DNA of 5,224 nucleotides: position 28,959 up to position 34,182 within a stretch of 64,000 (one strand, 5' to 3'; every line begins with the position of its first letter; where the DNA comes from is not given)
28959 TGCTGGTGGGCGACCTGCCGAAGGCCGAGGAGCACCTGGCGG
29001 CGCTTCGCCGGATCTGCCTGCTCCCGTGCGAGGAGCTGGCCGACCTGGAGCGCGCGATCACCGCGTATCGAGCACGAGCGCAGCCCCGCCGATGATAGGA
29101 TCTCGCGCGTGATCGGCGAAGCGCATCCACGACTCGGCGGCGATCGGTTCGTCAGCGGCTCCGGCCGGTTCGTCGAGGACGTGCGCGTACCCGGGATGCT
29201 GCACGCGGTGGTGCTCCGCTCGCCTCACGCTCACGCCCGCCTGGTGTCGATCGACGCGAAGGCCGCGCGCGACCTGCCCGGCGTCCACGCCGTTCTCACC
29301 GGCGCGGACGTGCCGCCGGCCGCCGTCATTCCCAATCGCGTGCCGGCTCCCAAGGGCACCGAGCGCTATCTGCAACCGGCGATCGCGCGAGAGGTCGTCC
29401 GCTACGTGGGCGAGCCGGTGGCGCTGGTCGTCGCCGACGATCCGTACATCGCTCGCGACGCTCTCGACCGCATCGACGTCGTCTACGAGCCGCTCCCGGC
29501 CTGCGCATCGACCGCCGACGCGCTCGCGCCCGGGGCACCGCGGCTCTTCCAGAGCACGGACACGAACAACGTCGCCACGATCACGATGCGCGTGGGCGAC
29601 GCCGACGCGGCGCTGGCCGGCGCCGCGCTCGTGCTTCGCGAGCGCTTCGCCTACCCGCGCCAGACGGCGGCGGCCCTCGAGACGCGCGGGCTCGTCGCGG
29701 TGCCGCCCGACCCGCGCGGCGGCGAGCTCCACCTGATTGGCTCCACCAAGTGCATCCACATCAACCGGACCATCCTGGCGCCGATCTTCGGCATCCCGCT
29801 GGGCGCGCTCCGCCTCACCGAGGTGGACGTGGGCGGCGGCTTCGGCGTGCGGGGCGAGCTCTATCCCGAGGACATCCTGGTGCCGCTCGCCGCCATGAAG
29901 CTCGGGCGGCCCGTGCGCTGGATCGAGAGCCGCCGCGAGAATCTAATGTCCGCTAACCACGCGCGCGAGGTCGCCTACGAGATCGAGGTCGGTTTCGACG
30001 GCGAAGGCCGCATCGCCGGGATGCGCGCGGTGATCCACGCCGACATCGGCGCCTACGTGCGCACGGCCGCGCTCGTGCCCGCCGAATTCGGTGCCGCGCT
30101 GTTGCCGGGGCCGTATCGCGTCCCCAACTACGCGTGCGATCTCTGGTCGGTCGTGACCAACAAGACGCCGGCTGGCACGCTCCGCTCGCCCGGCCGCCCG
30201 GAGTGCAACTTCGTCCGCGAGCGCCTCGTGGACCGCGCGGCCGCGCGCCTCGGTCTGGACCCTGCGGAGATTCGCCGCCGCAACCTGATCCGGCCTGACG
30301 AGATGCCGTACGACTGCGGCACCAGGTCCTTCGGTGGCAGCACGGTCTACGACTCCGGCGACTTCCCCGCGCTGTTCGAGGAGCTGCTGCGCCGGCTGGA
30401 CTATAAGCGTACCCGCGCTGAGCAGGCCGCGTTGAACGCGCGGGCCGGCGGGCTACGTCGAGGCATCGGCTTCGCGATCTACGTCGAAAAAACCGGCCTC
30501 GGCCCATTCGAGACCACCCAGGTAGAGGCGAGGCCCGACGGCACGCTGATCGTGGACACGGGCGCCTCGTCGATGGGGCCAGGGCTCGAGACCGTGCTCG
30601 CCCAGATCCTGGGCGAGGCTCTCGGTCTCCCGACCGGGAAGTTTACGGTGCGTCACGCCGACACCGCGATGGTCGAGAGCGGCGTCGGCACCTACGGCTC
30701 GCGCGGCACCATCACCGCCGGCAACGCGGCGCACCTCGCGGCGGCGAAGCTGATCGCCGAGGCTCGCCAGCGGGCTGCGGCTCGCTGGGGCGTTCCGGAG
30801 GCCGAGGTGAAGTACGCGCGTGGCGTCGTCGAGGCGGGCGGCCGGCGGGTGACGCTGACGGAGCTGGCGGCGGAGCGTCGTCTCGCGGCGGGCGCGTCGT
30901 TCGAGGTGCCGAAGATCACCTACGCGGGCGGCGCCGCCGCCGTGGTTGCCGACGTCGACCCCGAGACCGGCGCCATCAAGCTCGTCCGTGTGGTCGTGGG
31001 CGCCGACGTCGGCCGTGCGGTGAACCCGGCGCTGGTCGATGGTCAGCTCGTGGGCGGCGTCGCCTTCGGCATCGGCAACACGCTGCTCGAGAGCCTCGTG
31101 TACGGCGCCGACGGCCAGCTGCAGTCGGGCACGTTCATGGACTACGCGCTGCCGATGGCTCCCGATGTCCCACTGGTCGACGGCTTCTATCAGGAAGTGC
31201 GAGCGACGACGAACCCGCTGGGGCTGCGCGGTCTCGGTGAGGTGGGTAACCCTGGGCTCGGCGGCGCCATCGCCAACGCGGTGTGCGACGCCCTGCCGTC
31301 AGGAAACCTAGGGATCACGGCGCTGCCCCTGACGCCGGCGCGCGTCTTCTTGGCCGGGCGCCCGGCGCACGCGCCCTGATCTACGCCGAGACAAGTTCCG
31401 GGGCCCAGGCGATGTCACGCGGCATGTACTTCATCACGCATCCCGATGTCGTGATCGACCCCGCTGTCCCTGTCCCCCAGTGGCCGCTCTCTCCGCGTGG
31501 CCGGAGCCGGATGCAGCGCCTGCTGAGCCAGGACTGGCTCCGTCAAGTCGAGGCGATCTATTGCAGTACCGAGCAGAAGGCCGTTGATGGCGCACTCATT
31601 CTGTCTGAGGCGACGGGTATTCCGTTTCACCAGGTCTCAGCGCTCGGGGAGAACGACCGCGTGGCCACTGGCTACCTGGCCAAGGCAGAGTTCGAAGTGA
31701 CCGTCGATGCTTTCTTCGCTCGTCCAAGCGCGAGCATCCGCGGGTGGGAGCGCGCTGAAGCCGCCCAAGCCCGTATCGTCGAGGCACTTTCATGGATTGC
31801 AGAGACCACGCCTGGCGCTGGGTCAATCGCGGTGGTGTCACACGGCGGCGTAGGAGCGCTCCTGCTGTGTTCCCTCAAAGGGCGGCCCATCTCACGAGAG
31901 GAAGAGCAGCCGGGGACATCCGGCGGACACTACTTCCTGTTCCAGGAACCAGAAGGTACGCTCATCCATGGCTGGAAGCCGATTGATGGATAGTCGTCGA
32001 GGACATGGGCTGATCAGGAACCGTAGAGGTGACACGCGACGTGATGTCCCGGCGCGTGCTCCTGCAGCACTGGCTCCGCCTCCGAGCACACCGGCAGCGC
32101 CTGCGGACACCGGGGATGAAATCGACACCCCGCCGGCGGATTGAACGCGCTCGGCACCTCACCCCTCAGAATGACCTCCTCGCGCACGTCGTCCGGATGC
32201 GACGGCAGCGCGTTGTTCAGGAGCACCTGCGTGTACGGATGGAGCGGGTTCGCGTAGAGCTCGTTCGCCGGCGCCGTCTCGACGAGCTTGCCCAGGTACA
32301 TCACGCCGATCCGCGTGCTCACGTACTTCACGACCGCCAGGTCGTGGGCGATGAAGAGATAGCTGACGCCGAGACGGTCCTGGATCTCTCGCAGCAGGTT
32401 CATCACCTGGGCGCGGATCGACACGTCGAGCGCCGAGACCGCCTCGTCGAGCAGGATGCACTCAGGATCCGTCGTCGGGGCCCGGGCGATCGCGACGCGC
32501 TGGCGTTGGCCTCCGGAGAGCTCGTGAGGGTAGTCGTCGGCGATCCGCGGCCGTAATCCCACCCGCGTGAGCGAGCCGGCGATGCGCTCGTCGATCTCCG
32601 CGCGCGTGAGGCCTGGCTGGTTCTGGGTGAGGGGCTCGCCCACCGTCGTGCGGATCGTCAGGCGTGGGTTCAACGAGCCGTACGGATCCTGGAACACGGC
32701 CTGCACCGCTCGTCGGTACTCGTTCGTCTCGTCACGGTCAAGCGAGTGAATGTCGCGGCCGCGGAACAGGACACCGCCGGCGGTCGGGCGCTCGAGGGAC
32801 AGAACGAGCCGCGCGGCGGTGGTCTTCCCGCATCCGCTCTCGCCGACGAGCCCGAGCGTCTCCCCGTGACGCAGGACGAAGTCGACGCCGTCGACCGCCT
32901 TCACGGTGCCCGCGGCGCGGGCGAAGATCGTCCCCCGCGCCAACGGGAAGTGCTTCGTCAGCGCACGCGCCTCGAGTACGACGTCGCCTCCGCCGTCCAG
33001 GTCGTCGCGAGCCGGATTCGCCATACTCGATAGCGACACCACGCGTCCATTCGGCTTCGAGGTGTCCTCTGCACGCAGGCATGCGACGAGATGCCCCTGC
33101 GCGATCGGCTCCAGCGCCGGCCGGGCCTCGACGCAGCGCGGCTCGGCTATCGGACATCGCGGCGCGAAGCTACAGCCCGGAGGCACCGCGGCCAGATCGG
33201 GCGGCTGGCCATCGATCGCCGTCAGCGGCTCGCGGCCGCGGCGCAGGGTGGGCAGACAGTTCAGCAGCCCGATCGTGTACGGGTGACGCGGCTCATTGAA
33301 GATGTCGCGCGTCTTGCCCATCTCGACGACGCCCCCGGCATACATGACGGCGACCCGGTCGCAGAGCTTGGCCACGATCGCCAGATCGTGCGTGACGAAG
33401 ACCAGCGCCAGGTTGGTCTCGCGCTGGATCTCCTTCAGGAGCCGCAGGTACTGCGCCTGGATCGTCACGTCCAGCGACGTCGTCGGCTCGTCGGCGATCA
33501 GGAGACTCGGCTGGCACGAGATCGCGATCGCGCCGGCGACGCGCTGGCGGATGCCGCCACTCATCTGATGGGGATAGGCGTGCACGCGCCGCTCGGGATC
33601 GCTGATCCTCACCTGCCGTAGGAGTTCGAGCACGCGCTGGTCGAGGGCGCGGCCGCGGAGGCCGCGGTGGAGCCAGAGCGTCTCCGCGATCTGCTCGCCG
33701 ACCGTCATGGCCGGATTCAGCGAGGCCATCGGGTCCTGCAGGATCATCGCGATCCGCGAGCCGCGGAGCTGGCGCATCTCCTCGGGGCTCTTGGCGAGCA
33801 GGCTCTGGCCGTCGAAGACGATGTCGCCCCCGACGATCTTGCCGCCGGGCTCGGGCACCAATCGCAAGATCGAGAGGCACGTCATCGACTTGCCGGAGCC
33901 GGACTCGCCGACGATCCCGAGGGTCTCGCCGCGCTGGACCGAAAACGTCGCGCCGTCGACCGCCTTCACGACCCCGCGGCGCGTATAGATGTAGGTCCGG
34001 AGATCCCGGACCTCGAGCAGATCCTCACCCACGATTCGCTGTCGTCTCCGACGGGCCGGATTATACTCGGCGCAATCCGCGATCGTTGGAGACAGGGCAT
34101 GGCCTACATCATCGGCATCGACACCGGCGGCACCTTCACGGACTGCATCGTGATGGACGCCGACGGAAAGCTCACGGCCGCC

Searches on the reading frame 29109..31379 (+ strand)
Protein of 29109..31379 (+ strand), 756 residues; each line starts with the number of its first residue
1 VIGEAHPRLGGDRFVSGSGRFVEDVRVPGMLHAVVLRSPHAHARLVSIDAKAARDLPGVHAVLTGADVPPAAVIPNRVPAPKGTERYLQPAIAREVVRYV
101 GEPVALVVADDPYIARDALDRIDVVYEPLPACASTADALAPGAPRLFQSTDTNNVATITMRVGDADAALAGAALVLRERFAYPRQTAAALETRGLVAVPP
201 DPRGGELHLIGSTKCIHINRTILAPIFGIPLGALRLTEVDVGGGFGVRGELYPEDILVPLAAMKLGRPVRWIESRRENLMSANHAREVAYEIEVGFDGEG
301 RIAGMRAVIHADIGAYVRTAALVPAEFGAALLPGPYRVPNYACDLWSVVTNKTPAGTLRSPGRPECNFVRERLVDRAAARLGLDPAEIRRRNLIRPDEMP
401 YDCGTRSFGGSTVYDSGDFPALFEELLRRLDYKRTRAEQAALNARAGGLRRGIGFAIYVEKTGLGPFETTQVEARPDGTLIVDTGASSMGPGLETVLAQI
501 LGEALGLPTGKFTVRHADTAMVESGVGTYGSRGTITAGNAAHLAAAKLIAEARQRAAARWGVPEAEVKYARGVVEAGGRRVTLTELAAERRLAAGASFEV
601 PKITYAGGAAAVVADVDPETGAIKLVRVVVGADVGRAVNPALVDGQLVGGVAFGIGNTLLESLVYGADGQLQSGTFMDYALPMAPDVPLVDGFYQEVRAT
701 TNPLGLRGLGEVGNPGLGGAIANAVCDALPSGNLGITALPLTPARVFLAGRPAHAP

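Call 28: search_protein_families(library=pfam, proteins=[window:29109-31379:+], max_evalue=0.0001)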
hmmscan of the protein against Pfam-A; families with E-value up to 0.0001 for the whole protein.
window:29109-31379:+ (756 aa): 3 families
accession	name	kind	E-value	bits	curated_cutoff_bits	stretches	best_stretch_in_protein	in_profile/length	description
PF02738.23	MoCoBD_1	-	2.3e-69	233.6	27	1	150-393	4-244/244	Molybdopterin cofactor-binding domain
PF20256.3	MoCoBD_2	-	7.2e-68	229.6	27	1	426-688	2-283/283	Molybdopterin cofactor-binding domain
PF01315.27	Ald_Xan_dh_C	-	7.1e-29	100.8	31.3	1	16-130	1-110/110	Aldehyde oxidase and xanthine dehydrogenase, a/b hammerhead domain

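Call 59: search_protein_families(library=ncbifam, proteins=[window:29109-31379:+], max_evalue=0.00001)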
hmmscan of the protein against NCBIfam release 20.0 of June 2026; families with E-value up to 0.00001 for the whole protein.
window:29109-31379:+ (756 aa): 13 families
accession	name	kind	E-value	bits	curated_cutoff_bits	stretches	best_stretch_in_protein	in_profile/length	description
NF040766.1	CODH_aero_grp5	exception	1.2e-162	542.9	950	2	1-586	4-587/785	aerobic carbon-monoxide dehydrogenase large subunit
NF041018.1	glyceraldDH_alpha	equivalog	2.6e-159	532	790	1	2-745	3-739/741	glyceraldehyde dehydrogenase subunit alpha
TIGR02416.1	CO_dehy_Mo_lg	equivalog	4.6e-132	441.7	991.15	1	13-747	4-768/770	aerobic carbon-monoxide dehydrogenase large subunit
NF043082.1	XdhA_XDHase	equivalog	3.1e-106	356.2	780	1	2-747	1-749/758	xanthine dehydrogenase subunit XdhA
TIGR03196.1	pucD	equivalog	1.3e-104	351.2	783.65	1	7-729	8-740/763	xanthine dehydrogenase subunit D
TIGR03194.1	4hydrxCoA_A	equivalog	4.8e-104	349.3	994.55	2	7-579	2-556/746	4-hydroxybenzoyl-CoA reductase subunit alpha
NF007426.0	PRK09970.1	equivalog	2.2e-98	330.2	916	1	2-747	6-752/761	xanthine dehydrogenase molybdenum-binding subunit XdhA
TIGR03311.1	Se_dep_XDH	equivalog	6.3e-80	269.3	830.45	1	2-724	162-827/848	selenium-dependent xanthine dehydrogenase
TIGR02965.1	xanthine_xdhB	equivalog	6.9e-71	239.4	849.5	1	11-689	10-687/758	xanthine dehydrogenase molybdopterin binding subunit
NF045668.1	pterin_aldehy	equivalog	1.4e-68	231.8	1100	1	15-747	188-901/905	molybdopterin-dependent aldehyde oxidoreductase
TIGR03313.1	Se_sel_red_Mo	hypoth_equivalog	1.3e-63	215.1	1101.9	2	153-728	352-930/951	molybdopterin-dependent oxidoreductase Mo/Fe-S-binding subunit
NF041671.1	peri_hyde_PaoC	equivalog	2.4e-62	211.4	1180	1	1-728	17-712/735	aldehyde oxidoreductase molybdenum-binding subunit PaoC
TIGR02969.1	mam_aldehyde_ox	subfamily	5.5e-37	126.8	1912.3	1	8-728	582-1278/1330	aldehyde oxidase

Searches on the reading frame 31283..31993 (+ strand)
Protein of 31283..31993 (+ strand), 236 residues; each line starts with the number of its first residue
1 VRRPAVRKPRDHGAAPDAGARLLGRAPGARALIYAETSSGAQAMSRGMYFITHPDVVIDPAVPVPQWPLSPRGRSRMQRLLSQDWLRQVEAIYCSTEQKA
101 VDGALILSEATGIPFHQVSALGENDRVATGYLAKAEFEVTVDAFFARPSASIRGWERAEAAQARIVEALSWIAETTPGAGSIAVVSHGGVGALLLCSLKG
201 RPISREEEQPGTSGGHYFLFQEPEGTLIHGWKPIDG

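Call 8: search_protein_families(library=pfam, proteins=[window:31283-31993:+], max_evalue=0.01)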
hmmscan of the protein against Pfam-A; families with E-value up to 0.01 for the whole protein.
window:31283-31993:+ (236 aa): 1 family
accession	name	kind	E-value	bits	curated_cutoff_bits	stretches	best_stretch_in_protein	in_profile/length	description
PF00300.27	His_Phos_1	-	6.4e-16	59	21.7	1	68-205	24-165/194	Histidine phosphatase superfamily (branch 1)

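Call 9: search_protein_families(library=ncbifam, proteins=[window:31283-31993:+], max_evalue=0.01)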
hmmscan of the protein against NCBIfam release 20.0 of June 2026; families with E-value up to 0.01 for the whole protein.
window:31283-31993:+ (236 aa): 1 family
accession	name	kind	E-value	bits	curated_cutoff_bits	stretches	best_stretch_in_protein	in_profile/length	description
TIGR03162.1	ribazole_cobC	equivalog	3.3e-08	33.2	162.9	1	67-204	22-161/176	alpha-ribazole phosphatase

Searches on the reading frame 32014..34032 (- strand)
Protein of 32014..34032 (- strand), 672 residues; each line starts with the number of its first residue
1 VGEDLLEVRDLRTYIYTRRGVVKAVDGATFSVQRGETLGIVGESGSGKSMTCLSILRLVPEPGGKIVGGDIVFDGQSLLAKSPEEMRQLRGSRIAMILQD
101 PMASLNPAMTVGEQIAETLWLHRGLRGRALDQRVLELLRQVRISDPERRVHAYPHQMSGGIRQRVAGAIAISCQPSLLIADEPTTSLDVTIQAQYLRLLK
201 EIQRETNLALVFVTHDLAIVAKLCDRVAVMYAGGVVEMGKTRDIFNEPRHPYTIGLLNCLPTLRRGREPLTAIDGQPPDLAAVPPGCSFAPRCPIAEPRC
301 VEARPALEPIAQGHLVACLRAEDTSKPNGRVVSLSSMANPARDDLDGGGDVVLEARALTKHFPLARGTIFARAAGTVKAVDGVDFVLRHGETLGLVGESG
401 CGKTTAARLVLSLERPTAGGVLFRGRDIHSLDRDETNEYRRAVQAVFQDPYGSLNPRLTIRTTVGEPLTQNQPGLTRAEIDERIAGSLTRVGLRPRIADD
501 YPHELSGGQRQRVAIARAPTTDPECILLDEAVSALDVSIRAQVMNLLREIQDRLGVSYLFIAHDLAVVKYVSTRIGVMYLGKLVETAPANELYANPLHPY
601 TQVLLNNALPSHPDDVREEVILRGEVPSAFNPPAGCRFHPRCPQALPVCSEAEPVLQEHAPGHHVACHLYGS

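Call 8: search_protein_families(library=pfam, proteins=[window:32014-34032:-], max_evalue=0.01)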
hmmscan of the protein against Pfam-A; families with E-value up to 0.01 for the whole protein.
window:32014-34032:- (672 aa): 12 families
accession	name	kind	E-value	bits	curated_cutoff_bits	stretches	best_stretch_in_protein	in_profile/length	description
PF00005.33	ABC_tran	-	6.8e-60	202.1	25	2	381-532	2-136/137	ABC transporter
PF08352.17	oligo_HPY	-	7.6e-40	135.6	27.1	2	236-300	1-65/65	Oligopeptide/dipeptide transporter, C-terminal region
PF13401.12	AAA_22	-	9.3e-09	36.1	27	1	395-562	10-122/130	AAA domain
PF13191.12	AAA_16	-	8.4e-07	30.1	32.6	1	391-552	25-157/167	AAA ATPase domain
PF13304.12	AAA_21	-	1.1e-06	29.4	27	1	151-220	232-303/304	AAA domain, putative AbiEii toxin, Type IV TA system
PF02463.25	SMC_N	-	1.7e-06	28.1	40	1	496-578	135-212/220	RecF/RecN/SMC N terminal domain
PF05621.17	TniB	-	0.00029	20.7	22.4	0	520-559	117-158/189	Bacterial TniB protein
PF13555.12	AAA_29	-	0.0018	18.4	27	0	26-49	13-36/61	P-loop containing region of AAA domain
PF00006.31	ATP-synt_ab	-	0.0019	18.3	29.5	0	22-57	2-36/213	ATP synthase alpha/beta family, nucleotide-binding domain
PF13558.12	SbcC_Walker_B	-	0.0021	18.7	27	0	519-548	60-89/90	SbcC/RAD50-like, Walker B motif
PF00004.35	AAA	-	0.0054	17.6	21.2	0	395-412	3-20/131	ATPase family associated with various cellular activities (AAA)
PF20720.3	nSTAND3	-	0.0097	16.1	27.2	0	387-411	14-38/155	Novel STAND NTPase 3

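Call 9: search_protein_families(library=ncbifam, proteins=[window:32014-34032:-], max_evalue=0.01)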
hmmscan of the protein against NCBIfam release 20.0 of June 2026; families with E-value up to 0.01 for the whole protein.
window:32014-34032:- (672 aa): 195 families (the best 25 are shown)
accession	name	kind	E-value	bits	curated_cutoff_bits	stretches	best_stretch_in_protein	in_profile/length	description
NF008453.0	PRK11308.1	subfamily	3.9e-192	637.8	408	2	350-669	10-325/334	dipeptide ABC transporter ATP-binding protein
NF011659.0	PRK15079.1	equivalog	1.3e-183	609.2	540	2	350-668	9-329/334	murein tripeptide/oligopeptide ABC transporter ATP binding protein OppF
NF007613.0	PRK10261.1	equivalog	3.6e-165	550.9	1077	2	3-263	10-275/623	glutathione ABC transporter ATP-binding protein GsiA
NF007010.1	PRK09473.1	subfamily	1.6e-164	546.2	575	2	5-323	1-316/318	oligopeptide ABC transporter ATP-binding protein OppD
NF008246.0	PRK11022.1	equivalog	4.1e-163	542.1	541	2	5-320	3-316/326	dipeptide ABC transporter ATP-binding protein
NF043071.1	DppF_dipep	equivalog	8.5e-162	538.1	660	2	350-668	11-325/331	dipeptide ABC transporter ATP-binding subunit DppF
NF011713.0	PRK15134.1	equivalog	4.1e-156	520.7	834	2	3-262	3-262/529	microcin C ABC transporter ATP-binding protein YejF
NF043079.1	MMSYN1_0167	equivalog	5.2e-143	477.8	740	3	81-296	295-510/561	oligopeptide ABC transporter ATP-binding protein OppD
NF043078.1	MMSYN1_0168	equivalog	1e-124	417.5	800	6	485-614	474-603/649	oligopeptide ABC transporter ATP-binding protein OppF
TIGR02769.1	nickel_nikE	equivalog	6.1e-120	399.6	332.55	2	353-615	3-260/265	nickel import ATP-binding protein NikE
TIGR02770.1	nickel_nikD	equivalog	1.7e-117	390.8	318.7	2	25-257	2-226/230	nickel import ATP-binding protein NikD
NF047576.1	opine_ATP_CntF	equivalog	1.6e-116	388.2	385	2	5-259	2-252/264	staphylopine uptake ABC transporter ATP-binding protein CntF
NF047578.1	opine_ATP_CntD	equivalog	6.6e-115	382.9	380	2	5-259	2-252/266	staphylopine uptake ABC transporter ATP-binding protein CntD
NF007739.0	PRK10419.1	subfamily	1.5e-114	382.1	354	2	353-618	4-264/268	nickel ABC transporter ATP-binding protein NikE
NF011674.0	PRK15093.1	equivalog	6.4e-109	364.1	627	2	5-318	3-321/330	putrescine export ABC transporter ATP-binding protein SapD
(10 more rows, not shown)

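Call 92: find_homologous_proteins(query=window:32014-34032:-, max_evalue=1e-100)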
Query window:32014-34032:- (672 aa): 7760 proteins with E <= 1e-100 among 8000 candidates; the best 120 are listed.
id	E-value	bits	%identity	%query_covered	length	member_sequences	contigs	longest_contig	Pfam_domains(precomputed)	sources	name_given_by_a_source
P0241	0.0e+0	1505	100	100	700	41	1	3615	PF00005.34,PF13401.13,PF02463.26,PF08352.18,PF13304.13,PF13191.13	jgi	-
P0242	0.0e+0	1404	93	100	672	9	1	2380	PF00005.34,PF13401.13,PF02463.26,PF08352.18,PF13304.13,PF13191.13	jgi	jgi:peptide/nickel transport system ATP-binding protein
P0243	0.0e+0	1287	87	99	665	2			PF00005.34,PF13401.13,PF02463.26,PF08352.18,PF13304.13,PF13191.13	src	-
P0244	0.0e+0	1287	86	100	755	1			PF00005.34,PF13401.13,PF02463.26,PF08352.18,PF13191.13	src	-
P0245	0.0e+0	1284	86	100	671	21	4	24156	PF00005.34,PF13401.13,PF02463.26,PF08352.18,PF13304.13,PF13191.13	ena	-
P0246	0.0e+0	1283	86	100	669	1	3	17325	PF00005.34,PF13401.13,PF02463.26,PF08352.18,PF13304.13,PF13191.13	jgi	jgi:peptide/nickel transport system ATP-binding protein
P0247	0.0e+0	1282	86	100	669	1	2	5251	PF00005.34,PF13401.13,PF02463.26,PF08352.18,PF13304.13,PF13191.13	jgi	jgi:peptide/nickel transport system ATP-binding protein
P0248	0.0e+0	1281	86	100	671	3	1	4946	PF00005.34,PF13401.13,PF02463.26,PF08352.18,PF13304.13,PF13191.13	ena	-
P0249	0.0e+0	1279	86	100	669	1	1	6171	PF00005.34,PF13401.13,PF02463.26,PF08352.18,PF13304.13,PF13191.13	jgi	jgi:peptide/nickel transport system ATP-binding protein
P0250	0.0e+0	1278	86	100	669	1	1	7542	PF00005.34,PF13401.13,PF02463.26,PF08352.18,PF13304.13,PF13191.13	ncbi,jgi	-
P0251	0.0e+0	1277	86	100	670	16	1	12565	PF00005.34,PF13401.13,PF02463.26,PF08352.18,PF13304.13,PF13191.13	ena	-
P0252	0.0e+0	1277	85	100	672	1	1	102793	PF00005.34,PF13401.13,PF02463.26,PF08352.18,PF13304.13,PF13191.13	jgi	jgi:peptide/nickel transport system ATP-binding protein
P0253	0.0e+0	1275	85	100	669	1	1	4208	PF00005.34,PF13401.13,PF02463.26,PF08352.18,PF13304.13,PF13191.13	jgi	-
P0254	0.0e+0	1275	85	100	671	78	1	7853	PF00005.34,PF13401.13,PF02463.26,PF08352.18,PF13304.13,PF13191.13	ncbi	-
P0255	0.0e+0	1275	86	100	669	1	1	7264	PF00005.34,PF13401.13,PF02463.26,PF08352.18,PF13304.13,PF13191.13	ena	-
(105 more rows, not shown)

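Call 93: find_encoding_contigs(protein=P0252, flank=8000, max_places=1)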
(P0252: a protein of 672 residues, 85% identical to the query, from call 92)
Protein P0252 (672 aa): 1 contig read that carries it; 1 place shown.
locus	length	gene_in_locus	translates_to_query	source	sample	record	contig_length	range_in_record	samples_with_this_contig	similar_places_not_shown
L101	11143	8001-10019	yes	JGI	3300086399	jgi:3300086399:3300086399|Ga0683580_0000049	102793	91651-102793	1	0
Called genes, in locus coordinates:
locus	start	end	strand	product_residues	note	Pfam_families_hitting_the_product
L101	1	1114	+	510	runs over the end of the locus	PF00496:SBP_bac_5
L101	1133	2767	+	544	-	PF00496:SBP_bac_5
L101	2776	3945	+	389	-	PF01717:Meth_synt_2 (weak)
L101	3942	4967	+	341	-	PF03401:TctC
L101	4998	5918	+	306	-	PF19300:BPD_transp_1_N, PF00528:BPD_transp_1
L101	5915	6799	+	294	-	PF12911:OppC_N (weak), PF00528:BPD_transp_1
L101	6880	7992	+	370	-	PF04909:Amidohydro_2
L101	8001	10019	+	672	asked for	PF13191:AAA_16 (faint), PF00005:ABC_tran, PF02463:SMC_N (faint), PF13401:AAA_22 (faint), PF13304:AAA_21 (weak), PF08352:oligo_HPY, PF00005:ABC_tran, PF08352:oligo_HPY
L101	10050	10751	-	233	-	PF01223:Endonuclease_NS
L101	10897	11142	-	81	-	?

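Call 94: find_encoding_contigs(protein=P0245, flank=8000, max_places=2)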
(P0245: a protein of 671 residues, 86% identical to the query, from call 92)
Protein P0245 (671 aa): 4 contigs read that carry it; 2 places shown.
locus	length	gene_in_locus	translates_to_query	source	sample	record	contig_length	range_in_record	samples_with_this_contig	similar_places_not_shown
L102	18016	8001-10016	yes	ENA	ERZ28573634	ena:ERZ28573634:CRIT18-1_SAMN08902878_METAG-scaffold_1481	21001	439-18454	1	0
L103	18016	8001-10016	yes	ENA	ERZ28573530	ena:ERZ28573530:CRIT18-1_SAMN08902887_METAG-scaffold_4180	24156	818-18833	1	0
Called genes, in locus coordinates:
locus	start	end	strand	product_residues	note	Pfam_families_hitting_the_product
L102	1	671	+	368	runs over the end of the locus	?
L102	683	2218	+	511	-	PF00496:SBP_bac_5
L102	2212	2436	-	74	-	-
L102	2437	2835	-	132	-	-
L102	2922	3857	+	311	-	PF00496:SBP_bac_5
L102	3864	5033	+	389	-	PF01717:Meth_synt_2 (weak)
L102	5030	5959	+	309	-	PF19300:BPD_transp_1_N, PF00528:BPD_transp_1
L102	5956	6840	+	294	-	PF12911:OppC_N (weak), PF00528:BPD_transp_1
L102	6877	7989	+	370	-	PF04909:Amidohydro_2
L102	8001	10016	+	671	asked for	PF13191:AAA_16 (faint), PF00005:ABC_tran, PF02463:SMC_N (faint), PF13401:AAA_22 (faint), PF13304:AAA_21 (weak), PF08352:oligo_HPY, PF00005:ABC_tran, PF08352:oligo_HPY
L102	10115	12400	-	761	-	PF01315:Ald_Xan_dh_C, PF02738:MoCoBD_1, PF20256:MoCoBD_2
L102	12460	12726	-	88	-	-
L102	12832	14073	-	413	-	-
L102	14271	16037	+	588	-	PF02129:Peptidase_S15, PF08530:PepX_C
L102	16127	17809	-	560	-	PF00449:Urease_alpha (faint), PF07969:Amidohydro_3, PF01979:Amidohydro_1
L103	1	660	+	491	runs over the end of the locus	?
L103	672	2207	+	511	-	PF00496:SBP_bac_5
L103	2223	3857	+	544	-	PF00496:SBP_bac_5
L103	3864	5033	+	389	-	PF01717:Meth_synt_2 (weak)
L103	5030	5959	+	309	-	PF19300:BPD_transp_1_N, PF00528:BPD_transp_1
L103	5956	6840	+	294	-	PF12911:OppC_N (weak), PF00528:BPD_transp_1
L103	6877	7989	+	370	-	PF04909:Amidohydro_2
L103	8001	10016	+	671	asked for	PF13191:AAA_16 (faint), PF00005:ABC_tran, PF02463:SMC_N (faint), PF13401:AAA_22 (faint), PF13304:AAA_21 (weak), PF08352:oligo_HPY, PF00005:ABC_tran, PF08352:oligo_HPY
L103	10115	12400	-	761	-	PF01315:Ald_Xan_dh_C, PF02738:MoCoBD_1, PF20256:MoCoBD_2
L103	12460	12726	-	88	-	-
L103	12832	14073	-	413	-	-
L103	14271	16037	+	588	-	PF02129:Peptidase_S15, PF08530:PepX_C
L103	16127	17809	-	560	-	PF00449:Urease_alpha (faint), PF07969:Amidohydro_3, PF01979:Amidohydro_1 (weak)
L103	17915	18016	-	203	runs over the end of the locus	PF02627:CMD (weak)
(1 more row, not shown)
